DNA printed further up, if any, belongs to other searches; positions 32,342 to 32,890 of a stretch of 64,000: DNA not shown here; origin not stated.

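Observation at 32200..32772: Tandem paralogous small tail-anchored coiled-coil proteins with duplicated promoter-leader cassettes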

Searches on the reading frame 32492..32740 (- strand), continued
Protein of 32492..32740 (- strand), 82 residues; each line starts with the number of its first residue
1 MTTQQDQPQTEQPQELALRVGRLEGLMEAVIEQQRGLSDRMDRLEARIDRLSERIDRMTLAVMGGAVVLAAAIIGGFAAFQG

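Call 27: search_protein_families(library=ncbifam, proteins=[window:32495-32740:-, P0019, P0020, P0030, P0036], max_evalue=1)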
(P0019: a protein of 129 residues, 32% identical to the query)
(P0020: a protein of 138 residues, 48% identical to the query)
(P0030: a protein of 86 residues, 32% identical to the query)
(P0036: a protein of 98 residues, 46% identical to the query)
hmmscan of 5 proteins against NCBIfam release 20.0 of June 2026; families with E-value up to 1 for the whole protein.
window:32495-32740:- (82 aa): 7 families
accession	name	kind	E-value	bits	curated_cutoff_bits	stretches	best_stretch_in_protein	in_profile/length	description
NF048001.1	GTP_morpho_1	equivalog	0.00061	19.5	50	1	32-73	24-63/70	GTA head formation protein, RCAP_rcc01685 family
TIGR04211.1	SH3_and_anchor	equivalog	0.01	15.4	65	1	7-77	114-183/198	TIGR04211 family SH3 domain-containing protein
TIGR02559.1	HrpB7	equivalog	0.037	14.4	134.4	1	16-59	95-134/158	type III secretion protein HrpB7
NF033928.1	alph_xenorhab_A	subfamily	0.059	12.6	125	1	15-76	166-227/339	alpha-xenorhabdolysin family binary toxin subunit A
NF053525.1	thylo_ssr2422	subfamily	0.13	12.7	38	1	1-59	1-50/77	ssr2422 family thylakoid membrane protein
NF033885.1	conj_TraP_IncI1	equivalog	0.15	11.8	135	1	6-61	81-136/217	conjugal transfer protein TraP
TIGR02976.1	phageshock_pspB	equivalog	0.79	10.1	51.7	0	34-53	44-62/75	envelope stress response membrane protein PspB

P0019 (129 aa): 29 families (the best 25 are shown)
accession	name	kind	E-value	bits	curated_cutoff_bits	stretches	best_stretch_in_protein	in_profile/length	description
NF038218.1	IcmG_DotF_IVB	equivalog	4.7e-05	23.2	200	1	3-98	90-176/266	type IVB secretion system protein IcmG/DotF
NF048001.1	GTP_morpho_1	equivalog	0.00012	21.8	50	2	64-111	7-57/70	GTA head formation protein, RCAP_rcc01685 family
NF052504.1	sll1863_fam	domain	0.0002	21.5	35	1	31-98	11-82/93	sll1863 family stress response protein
NF045487.1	ASRP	equivalog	0.00036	19.3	300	1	35-97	342-431/593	archaea-specific SMC-related protein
NF047515.1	SpiroCoCo_C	equivalog_domain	0.00071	18.8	125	1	28-101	132-200/313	SpiroCoCo family coiled-coil protein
NF033885.1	conj_TraP_IncI1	equivalog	0.002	17.9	135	1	4-93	55-140/217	conjugal transfer protein TraP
TIGR04211.1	SH3_and_anchor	equivalog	0.0031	17.2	65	1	30-120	72-184/198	TIGR04211 family SH3 domain-containing protein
TIGR02492.1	flgK_ends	equivalog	0.004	16.5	170.75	1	30-100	136-208/437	flagellar hook-associated protein FlgK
NF038350.1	taxis_HmpF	equivalog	0.0047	15.3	200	1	28-100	470-541/553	pilus motility taxis protein HmpF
TIGR02977.1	phageshock_pspA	equivalog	0.0056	16.4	242.95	1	34-95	144-202/219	phage shock protein PspA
NF047516.1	LA_3659_fam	equivalog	0.0058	16.2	36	1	29-96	87-164/221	LA_3659 family protein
NF047514.1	SpiroCoCo_N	equivalog_domain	0.0058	16.2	75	1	29-96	87-164/221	SpiroCoCo family coiled-coil protein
NF047388.1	SA1320_fam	subfamily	0.0083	14.6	230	1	28-104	219-298/644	SA1320 family protein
NF041034.1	Rad50_Sulf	equivalog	0.012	13.5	1000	1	32-100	595-661/872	DNA double-strand break repair ATPase Rad50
NF033928.1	alph_xenorhab_A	subfamily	0.015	14.6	125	1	32-120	137-224/339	alpha-xenorhabdolysin family binary toxin subunit A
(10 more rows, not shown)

P0020 (138 aa): 6 families
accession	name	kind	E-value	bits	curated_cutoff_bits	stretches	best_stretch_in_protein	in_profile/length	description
NF006293.0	PRK08476.1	equivalog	0.0019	18.4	118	1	42-109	74-141/141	F0F1 ATP synthase subunit B'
TIGR04211.1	SH3_and_anchor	equivalog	0.0046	16.6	65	1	40-126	85-176/198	TIGR04211 family SH3 domain-containing protein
TIGR02501.1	type_III_yscE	equivalog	0.013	15.9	38.25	1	82-127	14-58/67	EscE/YscE/SsaE family type III secretion system needle protein co-chaperone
NF052504.1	sll1863_fam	domain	0.11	12.7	35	1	65-110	12-60/93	sll1863 family stress response protein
TIGR02514.1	type_III_yscP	equivalog_domain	0.37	11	76.5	1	27-82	57-111/129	type III secretion system needle length determinant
NF033885.1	conj_TraP_IncI1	equivalog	0.74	9.5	135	0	3-98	54-144/217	conjugal transfer protein TraP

P0030 (86 aa): 1 family
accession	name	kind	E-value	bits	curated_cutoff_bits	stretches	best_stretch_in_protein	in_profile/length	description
NF048001.1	GTP_morpho_1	equivalog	0.15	11.8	50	1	38-69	2-33/70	GTA head formation protein, RCAP_rcc01685 family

P0036 (98 aa): 6 families
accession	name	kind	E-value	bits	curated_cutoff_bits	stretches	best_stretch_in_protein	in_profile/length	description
TIGR01844.1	type_I_sec_TolC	subfamily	0.0044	16.1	225.15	1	24-75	139-189/414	TolC family outer membrane protein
NF041378.1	XopZ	subfamily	0.0051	14.8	1300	1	8-78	177-243/1292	XopZ family type III secretion system effector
NF045487.1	ASRP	equivalog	0.0095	14.6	300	1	10-72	314-375/593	archaea-specific SMC-related protein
NF049871.2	cytotoxin_MakA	exception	0.036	13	320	1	17-95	127-208/354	alpha-pore-forming cytotoxin MakA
NF047515.1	SpiroCoCo_C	equivalog_domain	0.038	13.2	125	1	12-72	120-200/313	SpiroCoCo family coiled-coil protein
TIGR04527.1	mycoplas_twoTM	subfamily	0.15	11.7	125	1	16-71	71-126/248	MG_279/MG_280 family protein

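Call 33: find_encoding_contigs(protein=P0020, flank=8000, max_places=2)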
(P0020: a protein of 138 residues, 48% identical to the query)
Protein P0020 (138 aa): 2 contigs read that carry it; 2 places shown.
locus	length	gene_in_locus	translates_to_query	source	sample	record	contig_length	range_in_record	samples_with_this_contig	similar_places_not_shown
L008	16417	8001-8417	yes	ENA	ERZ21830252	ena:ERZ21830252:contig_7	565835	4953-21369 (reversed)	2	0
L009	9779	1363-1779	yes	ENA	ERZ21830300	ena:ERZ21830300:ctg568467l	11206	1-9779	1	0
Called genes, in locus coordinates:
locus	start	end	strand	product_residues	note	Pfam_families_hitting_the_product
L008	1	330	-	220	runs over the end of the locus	PF01488:Shikimate_DH, PF02254:TrkA_N, PF03807:F420_oxidored (weak), PF13241:NAD_binding_7 (weak), PF02080:TrkA_C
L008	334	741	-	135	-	PF02254:TrkA_N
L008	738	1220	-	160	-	PF00582:Usp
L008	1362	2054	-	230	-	PF02254:TrkA_N, PF02080:TrkA_C (weak)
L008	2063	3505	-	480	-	PF02386:TrkH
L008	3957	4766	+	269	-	PF00041:fn3 (faint)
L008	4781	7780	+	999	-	PF00041:fn3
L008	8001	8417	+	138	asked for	-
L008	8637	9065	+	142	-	-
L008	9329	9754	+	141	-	-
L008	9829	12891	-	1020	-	PF13185:GAF_2, PF01590:GAF, PF13492:GAF_3, PF00989:PAS (weak), PF00512:HisKA, PF02518:HATPase_c, PF00072:Response_reg, PF00486:Trans_reg_C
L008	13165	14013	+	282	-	-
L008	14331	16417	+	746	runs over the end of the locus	PF00041:fn3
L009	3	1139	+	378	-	?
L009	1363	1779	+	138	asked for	-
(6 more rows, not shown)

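Call 34: find_encoding_contigs(protein=P0023, flank=8000, max_places=2)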
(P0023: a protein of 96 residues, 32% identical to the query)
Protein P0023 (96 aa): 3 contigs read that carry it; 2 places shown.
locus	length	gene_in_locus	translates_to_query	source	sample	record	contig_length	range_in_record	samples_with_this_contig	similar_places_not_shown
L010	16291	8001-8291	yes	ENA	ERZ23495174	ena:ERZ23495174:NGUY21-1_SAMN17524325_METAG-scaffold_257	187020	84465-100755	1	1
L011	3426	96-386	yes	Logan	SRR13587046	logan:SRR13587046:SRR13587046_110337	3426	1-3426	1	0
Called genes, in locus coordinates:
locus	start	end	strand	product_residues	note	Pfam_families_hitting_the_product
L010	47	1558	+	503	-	PF02874:ATP-synt_ab_N, PF00006:ATP-synt_ab, PF00306:ATP-synt_ab_C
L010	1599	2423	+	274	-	PF00231:ATP-synt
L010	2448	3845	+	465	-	PF02874:ATP-synt_ab_N, PF00006:ATP-synt_ab, PF22919:ATP-synt_VA_C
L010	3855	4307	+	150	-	PF02823:ATP-synt_DE_N, PF00401:ATP-synt_DE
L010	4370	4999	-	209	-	PF06971:Put_DNA-bind_N, PF02629:CoA_binding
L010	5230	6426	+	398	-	PF05977:MFS_3, PF07690:MFS_1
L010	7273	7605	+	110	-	-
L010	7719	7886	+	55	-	-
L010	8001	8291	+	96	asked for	-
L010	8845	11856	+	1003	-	-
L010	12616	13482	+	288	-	-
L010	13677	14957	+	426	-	-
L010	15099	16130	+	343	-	PF01628:HrcA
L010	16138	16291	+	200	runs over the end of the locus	PF01025:GrpE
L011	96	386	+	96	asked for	-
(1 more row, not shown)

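Call 39: search_protein_representatives(alignment_id=A5)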
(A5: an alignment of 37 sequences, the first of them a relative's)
Query: 37 sequences, 90 profile positions. Proteins with E-value up to 0.001 (for the whole library): 4373; up to 1e-10: 143; up to 1e-30: 0. The best 150 are listed.
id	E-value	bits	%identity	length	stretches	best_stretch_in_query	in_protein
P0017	9.7e-24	99.5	-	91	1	1-81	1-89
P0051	2.2e-21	91.9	-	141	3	31-84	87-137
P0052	2.3e-19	85.4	-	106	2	11-60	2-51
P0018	8.9e-19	83.6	-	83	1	1-81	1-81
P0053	1.2e-18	83.1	-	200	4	32-82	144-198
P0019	2.5e-18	82.1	-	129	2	1-63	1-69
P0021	3.5e-18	81.6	-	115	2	1-60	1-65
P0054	4.0e-18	81.5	-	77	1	11-86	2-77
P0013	4.0e-18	81.5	-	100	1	1-69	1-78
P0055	5.2e-17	77.9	-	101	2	47-87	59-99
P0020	6.1e-17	77.7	-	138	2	1-61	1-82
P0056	1.4e-16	76.5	-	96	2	47-89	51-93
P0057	9.1e-16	73.9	-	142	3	17-83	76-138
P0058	1.4e-15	73.3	-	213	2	15-83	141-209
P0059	1.6e-15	73.2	-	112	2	36-81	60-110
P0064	1.0e-14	70.5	-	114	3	38-79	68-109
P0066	1.1e-14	70.5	-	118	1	1-86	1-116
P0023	1.5e-14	70.0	-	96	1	1-81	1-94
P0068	1.6e-14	69.9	-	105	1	13-84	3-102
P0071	3.0e-14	69.0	-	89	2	16-62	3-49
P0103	9.9e-13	64.2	-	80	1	16-88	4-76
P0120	5.4e-12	61.8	-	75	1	3-83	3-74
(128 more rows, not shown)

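Call 42: search_protein_families(library=pfam, alignment_id=A6, max_evalue=0.001)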
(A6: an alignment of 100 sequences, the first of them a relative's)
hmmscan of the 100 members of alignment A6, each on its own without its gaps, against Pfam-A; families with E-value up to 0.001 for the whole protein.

A. member 1, P0051 (141 aa): 14 families
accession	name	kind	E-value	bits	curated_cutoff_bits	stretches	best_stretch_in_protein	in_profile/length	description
PF01442.23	Apolipoprotein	-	1.4e-08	35.1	90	1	24-114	41-132/190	Apolipoprotein A1/A4/E domain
PF04513.17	Baculo_PEP_C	-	6.8e-07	29.9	38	1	16-81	34-103/140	Baculovirus polyhedron envelope protein, PEP, C terminus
PF10779.14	XhlA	-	8.9e-07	29.4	34.7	1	79-136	9-65/67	Haemolysin XhlA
PF06825.17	HSBP1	-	3.5e-06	27.2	28.6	0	78-115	2-39/51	Heat shock factor binding protein 1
PF23991.1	DUF7310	-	7.4e-05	23.6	40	0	26-78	2-52/83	Coiled-coil region of unknown function (DUF7310)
PF07889.17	DUF1664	-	7.7e-05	23.2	34.6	1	36-116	39-121/124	Protein of unknown function (DUF1664)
PF17522.7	DUF5446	-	9.7e-05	22.9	26.2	0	19-71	18-71/72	Family of unknown function (DUF5446)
PF01920.25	Prefoldin_2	-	0.00021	21.7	27.6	0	49-81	55-87/106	Prefoldin subunit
PF04210.18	MtrG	-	0.00026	21.3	27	0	60-83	14-37/64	Tetrahydromethanopterin S-methyltransferase, subunit G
PF14023.12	Bestrophin-like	-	0.00038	20.5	32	1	58-133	113-187/232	Bestrophin-like domain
PF10444.14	Nbl1_Borealin_N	-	0.00043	20.3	24.4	0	83-114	6-37/57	Nbl1 / Borealin N terminal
PF25600.1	TRIM_CC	-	0.00064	20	30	1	38-115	6-83/142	TRIM protein coiled-coil region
PF05531.17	NPV_P10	-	0.00091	20.1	29.8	0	36-80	9-59/75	Nucleopolyhedrovirus P10 protein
PF12128.14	DUF3584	-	0.00099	17.2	31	0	14-87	242-318/1191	Protein of unknown function (DUF3584)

B. families by the number of members that match (of 100 scanned): 122 families (the first 25 are shown)
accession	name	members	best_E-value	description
PF23991.1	DUF7310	41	5.2e-09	Coiled-coil region of unknown function (DUF7310)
PF04513.17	Baculo_PEP_C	30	7.5e-08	Baculovirus polyhedron envelope protein, PEP, C terminus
PF06825.17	HSBP1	28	4.4e-10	Heat shock factor binding protein 1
PF01442.23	Apolipoprotein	25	1.8e-11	Apolipoprotein A1/A4/E domain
PF07889.17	DUF1664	20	4.7e-08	Protein of unknown function (DUF1664)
PF10779.14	XhlA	16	1.8e-10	Haemolysin XhlA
PF16526.10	CLZ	15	1.9e-06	C-terminal leucine zipper domain of cyclic nucleotide-gated channels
PF17072.10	Spike_torovirin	11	1.5e-06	Torovirinae spike glycoprotein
PF05531.17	NPV_P10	10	2.5e-08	Nucleopolyhedrovirus P10 protein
PF05377.16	FlaC_arch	9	2.2e-08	Flagella accessory protein C (FlaC)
PF01519.22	DUF16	9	9e-07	Protein of unknown function DUF16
PF16326.10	ABC_tran_CTD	9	4.2e-05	ABC transporter C-terminal domain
PF23831.1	DUF7201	7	6.7e-06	Coiled-coil region of unknown function (DUF7201)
PF08663.15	HalX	7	5.3e-05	HalX domain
PF02601.20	Exonuc_VII_L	6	9.2e-07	Exonuclease VII, large subunit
PF07798.16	CCDC90-like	6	1.8e-06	Coiled-coil domain-containing protein 90-like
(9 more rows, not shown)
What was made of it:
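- Closest known: CCDC90/MCUR1-like. Same: 6, 41 and 20 of 100 superfamily members give weak hits to these models (call 42).
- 16 of 100 superfamily members match XhlA at E<=1e-3 (call 42).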

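Call 43: search_protein_families(library=phrogs, proteins=[window:32495-32740:-, P0019, P0020, P0021, P0017, P0051, P0064, P0036, P0030], max_evalue=0.01)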
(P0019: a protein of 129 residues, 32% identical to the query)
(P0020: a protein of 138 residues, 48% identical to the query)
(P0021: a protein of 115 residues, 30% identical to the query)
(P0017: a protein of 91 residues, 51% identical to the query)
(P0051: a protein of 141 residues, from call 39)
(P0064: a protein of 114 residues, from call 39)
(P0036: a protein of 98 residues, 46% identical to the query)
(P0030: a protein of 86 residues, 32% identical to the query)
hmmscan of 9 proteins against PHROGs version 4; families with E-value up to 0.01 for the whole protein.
window:32495-32740:- (82 aa): 3 families
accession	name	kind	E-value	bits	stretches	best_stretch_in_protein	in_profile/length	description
phrog_18362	-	unknown function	9e-05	23.8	1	21-74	59-112/119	-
phrog_937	-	other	0.0052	18.1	1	13-80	38-109/115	hemolysin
phrog_34433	-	unknown function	0.0079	17.4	0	41-79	40-78/85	-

P0019 (129 aa): 20 families
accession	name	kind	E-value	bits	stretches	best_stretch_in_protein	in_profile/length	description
phrog_6701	-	unknown function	3.8e-06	27.8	1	29-118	76-165/169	-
phrog_937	-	other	4e-05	24.9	1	33-125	6-112/115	hemolysin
phrog_12015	-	unknown function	4.9e-05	24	1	30-101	97-160/165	-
phrog_31790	-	unknown function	7.5e-05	23.9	1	36-123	100-184/193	-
phrog_12220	-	unknown function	0.00026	22.1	1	54-101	20-73/89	-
phrog_689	-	lysis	0.00074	20.7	1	32-127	10-89/91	holin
phrog_17426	-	tail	0.00082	19.6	1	47-96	369-418/492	adhesin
phrog_18362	-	unknown function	0.0013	20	0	35-115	23-111/119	-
phrog_3550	-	unknown function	0.0021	19.4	0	34-81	12-57/79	-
phrog_5499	-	moron, auxiliary metabolic gene and host takeover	0.0022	14.7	1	51-109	439-494/5292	host range and adsorption protein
phrog_25855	-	unknown function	0.0032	18.4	1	53-101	51-99/136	-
phrog_9120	-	unknown function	0.0044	18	0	66-100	74-108/127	-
phrog_2990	-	unknown function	0.0051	18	0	33-127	35-131/133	-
phrog_991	-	tail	0.0051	15.4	1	32-128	197-295/1966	tail length tape measure protein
phrog_15975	-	unknown function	0.0064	17.4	0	78-101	5-28/49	-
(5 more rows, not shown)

P0020 (138 aa): 5 families
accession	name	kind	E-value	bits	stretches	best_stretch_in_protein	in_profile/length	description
phrog_9415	-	unknown function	0.00033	21.6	1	46-126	68-147/168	-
phrog_23384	-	other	0.0032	18.3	1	51-131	77-156/158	lipoprotein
phrog_29668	-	unknown function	0.004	17.3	1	22-115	88-185/357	-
phrog_20948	-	unknown function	0.0044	17.5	1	49-116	92-155/307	-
phrog_31452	-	tail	0.0059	15.8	1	38-123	381-466/814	tail length tape measure protein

P0021 (115 aa): 5 families
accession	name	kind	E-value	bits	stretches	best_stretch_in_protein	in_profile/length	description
phrog_38064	-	tail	0.00015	22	1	7-73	130-195/337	tail collar protein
phrog_6701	-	unknown function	0.00028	21.7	1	31-82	73-122/169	-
phrog_2990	-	unknown function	0.00061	21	1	12-85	36-105/133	-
phrog_18362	-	unknown function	0.00074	20.8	1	14-110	17-114/119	-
phrog_18012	-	unknown function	0.0089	17.4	0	36-86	2-52/104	-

P0017 (91 aa): 0 families

P0051 (141 aa): 28 families (the best 25 are shown)
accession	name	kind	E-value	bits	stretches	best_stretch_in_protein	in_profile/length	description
phrog_9415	-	unknown function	3.2e-08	34.6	1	29-134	48-164/168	-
phrog_18362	-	unknown function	3.9e-07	31.4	1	26-79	29-86/119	-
phrog_11953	-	DNA, RNA and nucleotide metabolism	1.5e-05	25.8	1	26-76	73-123/154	exonuclease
phrog_3556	-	unknown function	2.3e-05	24.7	0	12-64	173-229/276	-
phrog_1376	-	unknown function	0.00011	22.6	1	53-135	66-146/362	-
phrog_20948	-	unknown function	0.00012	22.6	1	48-105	66-123/307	-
phrog_5553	-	unknown function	0.00018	22.7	0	31-108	11-89/114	-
phrog_12015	-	unknown function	0.00043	20.9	1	12-74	97-158/165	-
phrog_29215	-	unknown function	0.00044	20.5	1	36-113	171-249/473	-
phrog_6701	-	unknown function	0.00046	21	1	32-119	65-151/169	-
phrog_7158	-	unknown function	0.00049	19.9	1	18-116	84-184/554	-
phrog_9216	-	unknown function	0.00056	21.1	0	63-95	9-41/62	-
phrog_1103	-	unknown function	0.0008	20.4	0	29-64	10-43/80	-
phrog_12846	-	tail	0.001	19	1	38-116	81-151/552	tail fiber protein; Ig-domain containing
phrog_21734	-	unknown function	0.0014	19.8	1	58-109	46-97/156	-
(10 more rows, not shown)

P0064 (114 aa): 6 families
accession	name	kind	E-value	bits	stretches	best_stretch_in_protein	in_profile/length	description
phrog_18362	-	unknown function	0.00014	23.1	0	30-84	41-98/119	-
phrog_10030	-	tail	0.0026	16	1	15-91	1245-1318/2105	tail length tape measure protein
phrog_5553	-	unknown function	0.0032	18.7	0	31-71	22-58/114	-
phrog_1103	-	unknown function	0.0068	17.5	0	52-73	23-44/80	-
phrog_6701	-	unknown function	0.0084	16.9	0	30-90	57-113/169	-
phrog_30824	-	unknown function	0.0086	17.5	0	19-47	3-31/69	-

P0036 (98 aa): 9 families
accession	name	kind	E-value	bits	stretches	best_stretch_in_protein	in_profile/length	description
phrog_1193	-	other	0.00031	21.7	1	35-85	14-64/76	hemolysin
phrog_11953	-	DNA, RNA and nucleotide metabolism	0.0013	19.6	1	9-85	67-138/154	exonuclease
phrog_739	-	lysis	0.0014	19.9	1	13-72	27-86/122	Rz-like spanin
phrog_5911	-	tail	0.0015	16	1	17-70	694-747/3089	tail protein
phrog_15851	-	unknown function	0.0016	19.8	1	27-95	51-113/117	-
phrog_9415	-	unknown function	0.0028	18.6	1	22-97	99-167/168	-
phrog_5225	-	unknown function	0.0037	18.6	0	18-93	26-85/92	-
phrog_18860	-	unknown function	0.006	17.5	1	3-70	38-104/141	-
phrog_2990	-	unknown function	0.0099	17.1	0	13-73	40-96/133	-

P0030 (86 aa): 4 families
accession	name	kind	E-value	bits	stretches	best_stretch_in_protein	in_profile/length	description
phrog_6701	-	unknown function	1.1e-06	29.5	1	12-69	70-125/169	-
phrog_12015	-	unknown function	0.004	17.8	1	12-68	93-148/165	-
phrog_5023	-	unknown function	0.004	17.2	1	14-82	332-393/412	-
phrog_34433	-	unknown function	0.0068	17.6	0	38-81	30-73/85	-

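Call 44: search_protein_families(library=padloc, proteins=[window:32495-32740:-, P0019, P0020, P0021, P0017], max_evalue=0.01)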
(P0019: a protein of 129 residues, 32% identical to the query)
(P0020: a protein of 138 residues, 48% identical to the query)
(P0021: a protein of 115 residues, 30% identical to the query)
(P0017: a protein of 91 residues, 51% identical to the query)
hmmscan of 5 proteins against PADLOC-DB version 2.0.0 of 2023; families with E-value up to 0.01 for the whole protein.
window:32495-32740:- (82 aa): 1 family
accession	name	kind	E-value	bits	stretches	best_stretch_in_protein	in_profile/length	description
PDLC03162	Specificity_I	-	0.0034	14.2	1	32-59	155-182/431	Type I specificity subunit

P0019 (129 aa): 8 families
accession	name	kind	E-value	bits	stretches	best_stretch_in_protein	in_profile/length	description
PDLC03864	LmuB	-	0.00075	16.1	1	29-100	247-320/657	-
PDLC03863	LmuB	-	0.00082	16.2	1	29-99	239-304/610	-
PDLC03859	LmuB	-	0.0013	16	1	31-100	388-461/611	-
PDLC03839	LeoA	-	0.0033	14.5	1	19-101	283-373/559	-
PDLC02753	PbeC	-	0.0035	13.8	1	29-95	401-467/648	PbeC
PDLC03865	LmuB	-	0.0061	12.8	1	33-98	575-648/1007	-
PDLC04889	PDC-S06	-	0.0065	13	1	36-101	315-380/693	-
PDLC00006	DruC1|DruC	-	0.0097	12.4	0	33-94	226-320/626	Unknown function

P0020 (138 aa): 0 families

P0021 (115 aa): 0 families

P0017 (91 aa): 0 families

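Call 50: find_related_loci(query=A7, collection=genome_contigs, flank=10000)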
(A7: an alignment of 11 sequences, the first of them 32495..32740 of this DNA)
Query A7 (82 aa) in genome_contigs; peptide patterns used: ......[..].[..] (x = any residue, [..] = any of these).
130 stretches matched a pattern; 1 encode a relative of the query (tblastn E <= 1e-3); 1 distinct loci.
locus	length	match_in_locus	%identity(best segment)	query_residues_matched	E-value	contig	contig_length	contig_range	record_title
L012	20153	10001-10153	76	1-51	5e-22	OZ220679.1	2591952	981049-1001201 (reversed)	MAG: Dehalococcoidia bacterium isolate bff0dcbd-e965-4f93-bb55-57b6ceb5617d genome assembly, chromosome: 1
